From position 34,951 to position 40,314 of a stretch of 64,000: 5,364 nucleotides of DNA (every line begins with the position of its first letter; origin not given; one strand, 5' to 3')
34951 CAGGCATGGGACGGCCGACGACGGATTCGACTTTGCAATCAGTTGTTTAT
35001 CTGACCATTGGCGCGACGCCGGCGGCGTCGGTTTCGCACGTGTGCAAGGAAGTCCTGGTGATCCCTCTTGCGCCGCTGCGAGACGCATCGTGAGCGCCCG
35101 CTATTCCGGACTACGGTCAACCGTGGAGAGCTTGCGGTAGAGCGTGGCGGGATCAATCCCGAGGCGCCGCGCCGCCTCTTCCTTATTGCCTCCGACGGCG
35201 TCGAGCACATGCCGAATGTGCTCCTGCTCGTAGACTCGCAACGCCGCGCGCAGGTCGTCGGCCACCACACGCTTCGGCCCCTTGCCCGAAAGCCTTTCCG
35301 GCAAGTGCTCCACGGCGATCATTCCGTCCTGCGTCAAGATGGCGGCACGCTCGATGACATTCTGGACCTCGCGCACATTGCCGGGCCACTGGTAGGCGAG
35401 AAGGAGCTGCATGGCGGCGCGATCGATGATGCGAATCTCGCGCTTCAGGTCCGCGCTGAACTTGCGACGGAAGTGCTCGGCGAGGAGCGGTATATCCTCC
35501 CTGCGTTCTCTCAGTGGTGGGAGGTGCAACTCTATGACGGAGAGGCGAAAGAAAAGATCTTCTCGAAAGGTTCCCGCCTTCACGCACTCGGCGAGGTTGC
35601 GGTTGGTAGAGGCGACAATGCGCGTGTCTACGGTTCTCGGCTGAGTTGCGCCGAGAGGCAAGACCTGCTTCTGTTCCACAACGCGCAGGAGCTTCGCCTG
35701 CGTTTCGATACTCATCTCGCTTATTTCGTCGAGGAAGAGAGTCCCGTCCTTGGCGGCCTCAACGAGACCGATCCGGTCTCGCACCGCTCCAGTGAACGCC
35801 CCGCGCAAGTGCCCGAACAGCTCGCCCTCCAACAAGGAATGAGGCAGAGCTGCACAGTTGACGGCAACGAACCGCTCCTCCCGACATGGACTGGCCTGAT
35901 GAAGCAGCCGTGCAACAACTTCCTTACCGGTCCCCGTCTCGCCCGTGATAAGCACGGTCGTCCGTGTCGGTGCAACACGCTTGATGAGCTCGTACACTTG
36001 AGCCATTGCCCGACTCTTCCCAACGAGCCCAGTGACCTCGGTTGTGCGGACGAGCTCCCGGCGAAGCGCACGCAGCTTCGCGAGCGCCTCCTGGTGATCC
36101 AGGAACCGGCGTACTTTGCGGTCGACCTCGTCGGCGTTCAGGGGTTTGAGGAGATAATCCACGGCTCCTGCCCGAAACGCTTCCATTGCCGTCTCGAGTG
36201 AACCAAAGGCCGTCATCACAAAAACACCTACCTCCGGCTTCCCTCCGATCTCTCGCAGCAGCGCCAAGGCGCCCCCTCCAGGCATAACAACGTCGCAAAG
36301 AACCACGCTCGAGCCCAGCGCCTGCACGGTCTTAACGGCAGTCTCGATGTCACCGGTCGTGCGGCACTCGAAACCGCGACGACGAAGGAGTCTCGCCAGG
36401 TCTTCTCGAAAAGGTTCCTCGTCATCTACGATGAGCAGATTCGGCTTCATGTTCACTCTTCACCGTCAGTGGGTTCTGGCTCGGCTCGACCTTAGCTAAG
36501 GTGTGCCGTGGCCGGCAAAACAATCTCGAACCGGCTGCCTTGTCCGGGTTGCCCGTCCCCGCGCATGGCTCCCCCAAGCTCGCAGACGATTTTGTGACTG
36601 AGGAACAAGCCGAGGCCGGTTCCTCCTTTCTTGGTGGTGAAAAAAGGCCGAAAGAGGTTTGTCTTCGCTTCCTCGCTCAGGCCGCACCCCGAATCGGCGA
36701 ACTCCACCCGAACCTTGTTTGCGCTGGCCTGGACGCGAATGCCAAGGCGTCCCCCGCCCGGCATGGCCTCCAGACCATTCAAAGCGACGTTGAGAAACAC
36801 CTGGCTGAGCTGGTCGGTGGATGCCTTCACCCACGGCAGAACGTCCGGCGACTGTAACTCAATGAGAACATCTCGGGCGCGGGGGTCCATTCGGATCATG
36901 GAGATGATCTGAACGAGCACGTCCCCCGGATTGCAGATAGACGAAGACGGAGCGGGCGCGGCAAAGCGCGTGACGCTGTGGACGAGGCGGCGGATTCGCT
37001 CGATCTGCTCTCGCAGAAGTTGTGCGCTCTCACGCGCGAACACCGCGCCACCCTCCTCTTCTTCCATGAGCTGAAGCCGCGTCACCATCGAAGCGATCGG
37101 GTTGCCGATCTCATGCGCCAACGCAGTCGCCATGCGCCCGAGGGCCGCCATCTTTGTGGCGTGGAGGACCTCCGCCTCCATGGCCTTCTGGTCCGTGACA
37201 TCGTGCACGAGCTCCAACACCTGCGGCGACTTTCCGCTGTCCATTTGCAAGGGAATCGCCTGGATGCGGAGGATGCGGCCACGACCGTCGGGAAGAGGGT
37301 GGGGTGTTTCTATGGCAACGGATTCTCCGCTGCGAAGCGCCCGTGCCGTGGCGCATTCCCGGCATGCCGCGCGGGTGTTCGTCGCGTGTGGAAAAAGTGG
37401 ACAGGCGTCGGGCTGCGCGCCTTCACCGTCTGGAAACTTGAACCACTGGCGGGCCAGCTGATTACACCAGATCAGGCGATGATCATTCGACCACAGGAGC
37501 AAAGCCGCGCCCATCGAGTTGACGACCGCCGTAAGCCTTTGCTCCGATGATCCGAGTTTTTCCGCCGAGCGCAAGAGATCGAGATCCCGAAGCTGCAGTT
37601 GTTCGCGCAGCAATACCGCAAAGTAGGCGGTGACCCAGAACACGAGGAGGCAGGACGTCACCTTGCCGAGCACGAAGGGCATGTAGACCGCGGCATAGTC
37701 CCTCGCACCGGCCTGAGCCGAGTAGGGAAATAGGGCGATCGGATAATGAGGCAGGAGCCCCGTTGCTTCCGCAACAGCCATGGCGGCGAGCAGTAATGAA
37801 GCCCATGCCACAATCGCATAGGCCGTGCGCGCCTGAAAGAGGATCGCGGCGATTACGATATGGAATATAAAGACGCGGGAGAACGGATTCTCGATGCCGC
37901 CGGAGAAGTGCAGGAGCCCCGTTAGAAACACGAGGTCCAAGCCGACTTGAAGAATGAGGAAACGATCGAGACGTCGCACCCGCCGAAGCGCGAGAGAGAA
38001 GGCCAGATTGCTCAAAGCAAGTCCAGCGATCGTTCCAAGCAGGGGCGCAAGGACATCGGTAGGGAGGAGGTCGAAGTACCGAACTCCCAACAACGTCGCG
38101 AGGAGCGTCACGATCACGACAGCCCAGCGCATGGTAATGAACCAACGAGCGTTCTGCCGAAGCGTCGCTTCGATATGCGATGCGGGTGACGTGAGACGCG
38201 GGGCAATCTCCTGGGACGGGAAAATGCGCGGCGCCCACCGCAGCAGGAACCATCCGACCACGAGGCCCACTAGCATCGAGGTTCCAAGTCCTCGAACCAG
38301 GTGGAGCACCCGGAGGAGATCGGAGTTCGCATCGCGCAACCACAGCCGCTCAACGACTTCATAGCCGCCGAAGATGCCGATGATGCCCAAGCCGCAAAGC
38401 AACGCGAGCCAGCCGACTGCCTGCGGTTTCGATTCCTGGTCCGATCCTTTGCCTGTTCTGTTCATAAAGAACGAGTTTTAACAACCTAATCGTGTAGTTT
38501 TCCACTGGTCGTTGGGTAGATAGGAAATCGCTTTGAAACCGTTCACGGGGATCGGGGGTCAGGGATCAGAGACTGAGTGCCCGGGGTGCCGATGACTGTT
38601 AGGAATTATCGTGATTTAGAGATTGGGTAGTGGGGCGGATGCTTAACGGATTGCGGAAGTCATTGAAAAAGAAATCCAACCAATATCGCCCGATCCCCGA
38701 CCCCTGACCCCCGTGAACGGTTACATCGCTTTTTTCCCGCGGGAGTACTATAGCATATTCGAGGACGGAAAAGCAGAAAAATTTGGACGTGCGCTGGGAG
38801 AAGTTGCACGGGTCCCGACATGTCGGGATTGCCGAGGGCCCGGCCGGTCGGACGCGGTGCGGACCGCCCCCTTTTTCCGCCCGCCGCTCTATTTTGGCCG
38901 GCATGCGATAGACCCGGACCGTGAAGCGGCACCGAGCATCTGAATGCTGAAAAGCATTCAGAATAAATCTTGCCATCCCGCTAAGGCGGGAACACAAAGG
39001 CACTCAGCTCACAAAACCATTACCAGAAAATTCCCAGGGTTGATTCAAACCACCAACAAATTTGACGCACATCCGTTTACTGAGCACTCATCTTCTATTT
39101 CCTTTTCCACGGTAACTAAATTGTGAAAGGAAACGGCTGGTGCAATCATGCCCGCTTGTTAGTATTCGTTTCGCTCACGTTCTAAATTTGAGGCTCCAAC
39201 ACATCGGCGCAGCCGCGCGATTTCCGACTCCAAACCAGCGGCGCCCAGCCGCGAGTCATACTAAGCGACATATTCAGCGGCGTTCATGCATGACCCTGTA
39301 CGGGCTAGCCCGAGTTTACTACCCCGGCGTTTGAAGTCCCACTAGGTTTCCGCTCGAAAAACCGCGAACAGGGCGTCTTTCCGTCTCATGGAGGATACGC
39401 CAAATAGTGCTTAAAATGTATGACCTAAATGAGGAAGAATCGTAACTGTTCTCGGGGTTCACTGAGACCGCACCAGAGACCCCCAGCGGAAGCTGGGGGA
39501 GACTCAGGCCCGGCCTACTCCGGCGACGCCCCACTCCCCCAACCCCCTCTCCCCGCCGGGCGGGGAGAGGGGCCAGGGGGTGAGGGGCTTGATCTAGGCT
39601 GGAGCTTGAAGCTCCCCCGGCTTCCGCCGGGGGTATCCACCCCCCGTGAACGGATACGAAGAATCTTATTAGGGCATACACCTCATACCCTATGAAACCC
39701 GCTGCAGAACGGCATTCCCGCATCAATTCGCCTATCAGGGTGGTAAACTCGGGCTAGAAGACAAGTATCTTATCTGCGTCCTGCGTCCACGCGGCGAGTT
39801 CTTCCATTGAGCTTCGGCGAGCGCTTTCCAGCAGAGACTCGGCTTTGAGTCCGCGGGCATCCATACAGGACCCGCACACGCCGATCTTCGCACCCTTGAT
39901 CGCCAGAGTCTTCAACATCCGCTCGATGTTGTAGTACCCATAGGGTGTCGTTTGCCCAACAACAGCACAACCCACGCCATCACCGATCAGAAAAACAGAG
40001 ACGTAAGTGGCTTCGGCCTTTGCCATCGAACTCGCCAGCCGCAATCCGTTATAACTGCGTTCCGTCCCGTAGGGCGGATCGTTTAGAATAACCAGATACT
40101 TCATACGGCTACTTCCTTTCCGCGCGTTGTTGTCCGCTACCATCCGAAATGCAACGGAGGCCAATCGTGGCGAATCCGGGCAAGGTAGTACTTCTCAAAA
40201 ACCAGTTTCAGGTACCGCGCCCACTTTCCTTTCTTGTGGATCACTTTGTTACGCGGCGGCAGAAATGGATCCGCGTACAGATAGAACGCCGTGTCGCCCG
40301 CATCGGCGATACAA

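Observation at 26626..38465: Sigma54/two-component-controlled periplasmic type II molybdoenzyme locus with unassignable substrate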

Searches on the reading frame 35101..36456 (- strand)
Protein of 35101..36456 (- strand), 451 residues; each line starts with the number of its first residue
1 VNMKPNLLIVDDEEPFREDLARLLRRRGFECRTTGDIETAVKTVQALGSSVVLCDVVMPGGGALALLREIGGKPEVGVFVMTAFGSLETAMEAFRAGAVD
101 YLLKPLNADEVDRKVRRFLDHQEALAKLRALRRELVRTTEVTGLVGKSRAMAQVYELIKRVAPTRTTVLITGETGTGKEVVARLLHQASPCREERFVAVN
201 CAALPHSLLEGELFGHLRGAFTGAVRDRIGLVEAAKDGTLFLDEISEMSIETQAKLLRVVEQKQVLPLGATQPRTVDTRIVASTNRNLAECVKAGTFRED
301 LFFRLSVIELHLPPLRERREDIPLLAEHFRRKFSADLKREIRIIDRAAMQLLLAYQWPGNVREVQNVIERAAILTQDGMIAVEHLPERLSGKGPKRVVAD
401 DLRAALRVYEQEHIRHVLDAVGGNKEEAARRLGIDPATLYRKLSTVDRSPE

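Call 4: search_protein_families(library=pfam, proteins=[window:35101-36456:-])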
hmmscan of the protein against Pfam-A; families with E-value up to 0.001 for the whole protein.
window:35101-36456:- (451 aa): 9 families
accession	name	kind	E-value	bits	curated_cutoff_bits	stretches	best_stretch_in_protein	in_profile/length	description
PF00158.32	Sigma54_activat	-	3.9e-68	228.8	20.2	1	144-310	1-167/168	Sigma-54 interaction domain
PF25601.1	AAA_lid_14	-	1.6e-28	98.8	27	1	316-396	1-81/87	AAA+ ATPase lid domain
PF14532.12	Sigma54_activ_2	-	2.6e-24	86.4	25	1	145-315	1-138/138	Sigma-54 interaction domain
PF00072.30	Response_reg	-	4.3e-21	75.6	30.2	1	8-115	2-110/111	Response regulator receiver domain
PF02954.25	HTH_8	-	8.3e-12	45.1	22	1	406-443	2-39/42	Bacterial regulatory protein, Fis family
PF07728.20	AAA_5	-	1.9e-07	31.6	22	1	168-287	2-124/139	AAA domain (dynein-related subfamily)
PF01078.27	Mg_chelatase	-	3.2e-05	23.9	20.3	0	224-295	94-165/207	Magnesium chelatase, subunit ChlI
PF13191.12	AAA_16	-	4.5e-05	24.5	32.6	1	144-246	2-103/167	AAA ATPase domain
PF00004.35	AAA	-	0.00011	23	21.2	1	168-286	1-110/131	ATPase family associated with various cellular activities (AAA)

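Call 5: search_protein_families(library=ncbifam, proteins=[window:35101-36456:-])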
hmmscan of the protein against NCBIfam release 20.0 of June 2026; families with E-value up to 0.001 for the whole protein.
window:35101-36456:- (451 aa): 94 families (the best 25 are shown)
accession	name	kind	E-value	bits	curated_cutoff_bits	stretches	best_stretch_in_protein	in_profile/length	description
NF008469.0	PRK11361.1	equivalog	2.8e-125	418.6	714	1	4-444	4-452/461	acetoacetate metabolism transcriptional regulator AtoC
TIGR01818.1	ntrC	equivalog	4.8e-119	398.2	558.6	1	8-412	2-409/463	nitrogen regulation protein NR(I)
NF007689.0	PRK10365.1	equivalog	2.1e-110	369.6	760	1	6-444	7-440/441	sigma-54-dependent response regulator transcription factor ZraR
TIGR02915.1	PEP_resp_reg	equivalog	4.2e-109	365.3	502.6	1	7-443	1-439/445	PEP-CTERM-box response regulator transcription factor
NF041946.1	LuxO_transreg_Vib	equivalog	5.3e-106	355.2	800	1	30-446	22-460/463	quorum-sensing sigma-54 dependent transcriptional regulator LuxO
NF041552.1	TF_PrdR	equivalog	1.7e-103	347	795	1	124-445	247-575/577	sigma-54 dependent transcriptional regulator PrdR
NF051870.1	NAssimRespRegNtrX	equivalog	3.2e-102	342.7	600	1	6-445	3-449/452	nitrogen assimilation response regulator NtrX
NF008176.1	PRK10923.1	equivalog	4.3e-98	328.9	620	1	7-390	6-386/469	nitrogen regulation protein NR(I)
TIGR01817.1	nifA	equivalog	1.5e-96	324.3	528.85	1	131-385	185-438/534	nif-specific transcriptional activator NifA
NF003451.0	PRK05022.1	equivalog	2e-96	323.7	476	1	134-441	182-503/512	nitric oxide reductase transcriptional regulator NorR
NF038308.1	RNA_repair_RtcR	equivalog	2.6e-96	323.6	650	1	3-401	27-448/530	RNA repair transcriptional activator RtcR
NF011695.0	PRK15115.1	equivalog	3.2e-93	312.9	763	1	5-445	7-435/445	two-component system response regulator GlrR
NF050807.1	TransRegFlbDCaul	equivalog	3.2e-92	309.8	750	1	21-444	17-436/454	sigma-54-dependent transcriptional regulator FlbD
TIGR02329.1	propionate_PrpR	equivalog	1.7e-90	304.1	499.2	1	98-444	190-525/526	propionate catabolism operon regulatory protein PrpR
NF011953.0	PRK15424.1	equivalog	2.7e-87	293.6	703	1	130-445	207-533/538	propionate catabolism operon regulatory protein PrpR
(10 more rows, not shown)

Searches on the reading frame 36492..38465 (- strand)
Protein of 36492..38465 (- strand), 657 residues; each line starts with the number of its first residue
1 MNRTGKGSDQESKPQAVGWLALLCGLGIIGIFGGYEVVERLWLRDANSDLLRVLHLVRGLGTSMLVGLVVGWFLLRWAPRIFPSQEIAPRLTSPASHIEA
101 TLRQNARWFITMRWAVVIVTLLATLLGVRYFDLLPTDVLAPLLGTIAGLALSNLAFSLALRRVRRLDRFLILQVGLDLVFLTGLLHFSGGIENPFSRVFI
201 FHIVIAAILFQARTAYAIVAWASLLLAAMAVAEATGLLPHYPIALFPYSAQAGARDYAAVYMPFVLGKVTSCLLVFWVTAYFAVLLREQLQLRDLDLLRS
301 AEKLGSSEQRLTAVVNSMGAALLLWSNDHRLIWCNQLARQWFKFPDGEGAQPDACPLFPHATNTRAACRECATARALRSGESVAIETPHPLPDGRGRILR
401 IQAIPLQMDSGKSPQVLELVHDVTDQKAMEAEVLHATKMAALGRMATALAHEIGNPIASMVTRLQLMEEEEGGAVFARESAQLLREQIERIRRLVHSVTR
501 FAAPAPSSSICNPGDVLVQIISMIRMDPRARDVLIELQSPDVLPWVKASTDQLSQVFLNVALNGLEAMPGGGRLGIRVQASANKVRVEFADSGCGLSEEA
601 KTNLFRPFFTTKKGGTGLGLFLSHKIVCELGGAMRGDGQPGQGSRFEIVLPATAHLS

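Call 4: search_protein_families(library=pfam, proteins=[window:36492-38465:-])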
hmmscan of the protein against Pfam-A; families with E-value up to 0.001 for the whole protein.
window:36492-38465:- (657 aa): 5 families
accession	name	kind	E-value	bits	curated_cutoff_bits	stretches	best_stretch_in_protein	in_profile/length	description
PF02518.31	HATPase_c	-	2.2e-19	70.3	26.4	1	550-653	3-110/111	Histidine kinase-, DNA gyrase B-, and HSP90-like ATPase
PF08448.16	PAS_4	-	3e-10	40.7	23.1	1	316-427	2-109/110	PAS fold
PF00512.31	HisKA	-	6.8e-08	32.9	26.9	1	442-501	2-60/66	His Kinase A (phospho-acceptor) domain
PF25323.1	6TM_PilS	-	2e-06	28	27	1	108-286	13-182/189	PilS-like transmembrane domain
PF13426.13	PAS_9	-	0.00012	22.7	27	1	326-425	7-103/103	PAS domain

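Call 5: search_protein_families(library=ncbifam, proteins=[window:36492-38465:-])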
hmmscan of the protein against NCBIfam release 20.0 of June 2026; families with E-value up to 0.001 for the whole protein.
window:36492-38465:- (657 aa): 71 families (the best 25 are shown)
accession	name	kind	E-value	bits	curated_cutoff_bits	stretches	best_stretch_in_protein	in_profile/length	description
NF008468.0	PRK11360.1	equivalog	1.7e-52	178.7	646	1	301-653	260-609/616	two-component system sensor histidine kinase AtoS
NF007688.0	PRK10364.1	equivalog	8.1e-43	146.8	479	1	426-654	224-453/460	two-component system sensor histidine kinase ZraS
NF052574.1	HisKinEspCMyxo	equivalog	1.6e-37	129.2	1200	1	372-654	347-639/785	serine histidine kinase EspC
NF010411.0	PRK13837.1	equivalog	1.3e-31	109.5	647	1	416-654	424-677/828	two-component system VirA-like sensor kinase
NF052573.1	HisKinEspAMyxo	equivalog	3.1e-31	108.2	1400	1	401-653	343-612/755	serine histidine kinase EspA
NF053867.1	SprKinKinDBac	equivalog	6.4e-30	104.1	775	1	430-653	274-498/500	sporulation kinase KinD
TIGR02916.1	PEP_his_kin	equivalog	2.7e-29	102.3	300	1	429-651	462-679/679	XrtA/PEP-CTERM system histidine kinase PrsK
NF046020.1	HisKinCckABruc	equivalog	4.7e-26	90.9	1000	1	365-653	403-708/868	cell cycle histidine kinase CckA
NF038348.1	T2SS_HK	subfamily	6e-25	87.7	450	1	542-652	461-573/574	histidine kinase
NF041777.1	sens_FixL_Rhizob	equivalog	1.2e-24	86.8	850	1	427-654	247-483/485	sensor protein FixL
NF046044.1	PnpS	equivalog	3.6e-24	85.5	400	1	297-651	43-390/390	two-component system histidine kinase PnpS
NF033792.0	ActS_PrrB_HisK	equivalog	5e-23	81.6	350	2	433-635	193-400/423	ActS/PrrB/RegB family redox-sensitive histidine kinase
NF008293.1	PRK11073.1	equivalog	5.8e-23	81.7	240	1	313-651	11-346/349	nitrogen regulation protein NR(II)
NF047497.1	HK_LIC_12097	equivalog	9e-23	80.6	500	1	353-652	66-366/367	LIC_12097 family sensor histidine kinase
NF047794.1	HisKinPtgB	equivalog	7.1e-22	77.4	1000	1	425-635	425-638/656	two-component system sensor histidine kinase PgtB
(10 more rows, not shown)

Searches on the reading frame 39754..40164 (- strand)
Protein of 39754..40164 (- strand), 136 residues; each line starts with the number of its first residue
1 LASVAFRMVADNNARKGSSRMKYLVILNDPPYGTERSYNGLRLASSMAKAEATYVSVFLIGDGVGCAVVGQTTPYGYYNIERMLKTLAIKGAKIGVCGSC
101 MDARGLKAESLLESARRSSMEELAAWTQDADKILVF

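Call 12: search_protein_families(library=pfam, proteins=[window:39754-40164:-], max_evalue=0.01)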
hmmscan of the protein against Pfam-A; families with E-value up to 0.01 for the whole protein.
window:39754-40164:- (136 aa): 1 family
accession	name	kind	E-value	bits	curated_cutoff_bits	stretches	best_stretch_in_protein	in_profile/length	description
PF02635.20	DsrE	-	3.7e-28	98.5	22.7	1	21-136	1-116/116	DsrE/DsrF-like family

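Call 58: search_protein_families(library=ncbifam, proteins=[window:39754-40164:-], max_evalue=0.001)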
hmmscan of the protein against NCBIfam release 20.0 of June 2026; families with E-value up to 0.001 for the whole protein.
window:39754-40164:- (136 aa): 4 families
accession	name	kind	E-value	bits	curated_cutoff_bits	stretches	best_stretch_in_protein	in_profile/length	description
TIGR03012.1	sulf_tusD_dsrE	equivalog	4e-08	33.2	89.25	1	22-136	1-127/127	sulfurtransferase complex subunit TusD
TIGR03010.1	sulf_tusC_dsrF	equivalog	2.7e-07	30.6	94.15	1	24-136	3-116/116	sulfurtransferase complex subunit TusC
NF001237.0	PRK00207.1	equivalog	2.7e-07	30.6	92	1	21-120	1-101/128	sulfurtransferase complex subunit TusD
NF001238.0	PRK00211.1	equivalog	0.00023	21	79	1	22-136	3-119/119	sulfurtransferase complex subunit TusC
